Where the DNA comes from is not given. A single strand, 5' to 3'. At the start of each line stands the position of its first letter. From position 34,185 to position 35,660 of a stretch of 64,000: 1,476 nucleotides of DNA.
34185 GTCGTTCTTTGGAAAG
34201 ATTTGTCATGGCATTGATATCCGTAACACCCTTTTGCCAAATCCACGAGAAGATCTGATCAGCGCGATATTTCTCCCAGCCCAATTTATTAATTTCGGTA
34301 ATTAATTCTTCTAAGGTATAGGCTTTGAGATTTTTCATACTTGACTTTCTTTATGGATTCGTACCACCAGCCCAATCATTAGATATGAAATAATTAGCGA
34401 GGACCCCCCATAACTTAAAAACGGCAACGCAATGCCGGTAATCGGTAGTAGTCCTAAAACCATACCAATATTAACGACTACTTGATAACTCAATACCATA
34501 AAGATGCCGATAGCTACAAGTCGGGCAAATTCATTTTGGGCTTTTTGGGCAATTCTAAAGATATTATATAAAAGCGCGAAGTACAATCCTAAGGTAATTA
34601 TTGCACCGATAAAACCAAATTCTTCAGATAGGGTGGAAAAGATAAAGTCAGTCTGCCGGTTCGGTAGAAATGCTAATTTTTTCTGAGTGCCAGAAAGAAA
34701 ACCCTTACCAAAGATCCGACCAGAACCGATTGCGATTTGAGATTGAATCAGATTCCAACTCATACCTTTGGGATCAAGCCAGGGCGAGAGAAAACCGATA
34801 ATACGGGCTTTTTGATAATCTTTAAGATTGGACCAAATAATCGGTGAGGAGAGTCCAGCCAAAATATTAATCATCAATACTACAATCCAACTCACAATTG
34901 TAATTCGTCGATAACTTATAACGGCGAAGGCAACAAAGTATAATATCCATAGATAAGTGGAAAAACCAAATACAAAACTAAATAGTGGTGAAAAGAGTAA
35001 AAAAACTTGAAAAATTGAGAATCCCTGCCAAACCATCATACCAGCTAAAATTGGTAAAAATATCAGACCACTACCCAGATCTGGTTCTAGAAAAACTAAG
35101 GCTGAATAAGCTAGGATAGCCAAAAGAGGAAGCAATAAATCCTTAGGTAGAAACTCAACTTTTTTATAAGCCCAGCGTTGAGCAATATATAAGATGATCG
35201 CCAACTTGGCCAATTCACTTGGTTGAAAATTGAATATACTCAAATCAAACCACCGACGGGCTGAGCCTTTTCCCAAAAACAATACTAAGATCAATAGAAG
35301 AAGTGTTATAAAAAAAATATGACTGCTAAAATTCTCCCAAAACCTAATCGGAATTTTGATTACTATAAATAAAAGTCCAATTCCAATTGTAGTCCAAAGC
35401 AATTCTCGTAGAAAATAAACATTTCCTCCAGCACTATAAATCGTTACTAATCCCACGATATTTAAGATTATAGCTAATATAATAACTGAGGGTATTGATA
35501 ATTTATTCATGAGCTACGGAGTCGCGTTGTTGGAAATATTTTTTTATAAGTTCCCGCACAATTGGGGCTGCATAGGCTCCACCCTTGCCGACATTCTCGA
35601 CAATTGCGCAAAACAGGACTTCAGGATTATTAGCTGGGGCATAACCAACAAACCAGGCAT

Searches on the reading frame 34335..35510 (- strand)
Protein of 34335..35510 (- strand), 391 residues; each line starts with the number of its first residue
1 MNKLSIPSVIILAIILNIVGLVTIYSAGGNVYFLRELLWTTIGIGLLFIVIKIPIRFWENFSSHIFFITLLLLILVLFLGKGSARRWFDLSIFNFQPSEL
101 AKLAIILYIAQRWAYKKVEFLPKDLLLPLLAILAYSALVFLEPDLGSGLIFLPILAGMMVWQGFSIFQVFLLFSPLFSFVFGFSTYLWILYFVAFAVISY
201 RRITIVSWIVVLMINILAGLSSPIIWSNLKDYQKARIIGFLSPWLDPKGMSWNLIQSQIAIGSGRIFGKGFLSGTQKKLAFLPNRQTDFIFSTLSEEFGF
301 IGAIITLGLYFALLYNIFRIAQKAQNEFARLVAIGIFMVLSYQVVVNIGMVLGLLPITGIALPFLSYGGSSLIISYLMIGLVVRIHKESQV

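Call 24: find_encoding_contigs(protein=window:34335-35510:-, flank=10000, max_places=6)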
Protein window:34335-35510:- (391 aa): 3 contigs read that carry it; 3 places shown.
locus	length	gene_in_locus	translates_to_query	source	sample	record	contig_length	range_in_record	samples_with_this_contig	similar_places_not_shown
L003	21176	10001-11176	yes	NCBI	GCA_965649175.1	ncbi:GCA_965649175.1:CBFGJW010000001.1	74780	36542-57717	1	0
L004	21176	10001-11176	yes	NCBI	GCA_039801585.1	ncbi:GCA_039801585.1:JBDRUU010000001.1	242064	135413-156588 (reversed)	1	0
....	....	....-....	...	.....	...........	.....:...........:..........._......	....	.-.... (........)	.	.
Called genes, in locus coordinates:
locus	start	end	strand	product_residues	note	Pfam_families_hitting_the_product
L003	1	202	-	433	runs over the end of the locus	PF01979:Amidohydro_1, PF07969:Amidohydro_3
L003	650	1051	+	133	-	PF00892:EamA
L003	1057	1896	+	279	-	-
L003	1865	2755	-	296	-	PF00350:Dynamin_N (faint), PF01926:MMR_HSR1, PF02421:FeoB_N, PF03193:RsgA_GTPase (faint), PF00009:GTP_EFTU, PF07650:KH_2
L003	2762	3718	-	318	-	PF03255:ACCA, PF01039:Carboxyl_trans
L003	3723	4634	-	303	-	-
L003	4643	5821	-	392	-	-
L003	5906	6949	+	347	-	PF00022:Actin (weak), PF06723:MreB_Mbl, PF00012:HSP70, PF14450:FtsA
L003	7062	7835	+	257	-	PF04085:MreC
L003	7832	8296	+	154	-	-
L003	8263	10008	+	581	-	PF03717:PBP_dimer, PF00905:Transpeptidase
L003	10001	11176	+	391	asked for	PF01098:FTSW_RODA_SPOVE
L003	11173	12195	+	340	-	PF21016:RlmN_N, PF13353:Fer4_12 (weak), PF04055:Radical_SAM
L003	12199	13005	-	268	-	PF13366:PDDEXK_3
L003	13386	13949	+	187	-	-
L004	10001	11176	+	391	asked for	PF01098:FTSW_RODA_SPOVE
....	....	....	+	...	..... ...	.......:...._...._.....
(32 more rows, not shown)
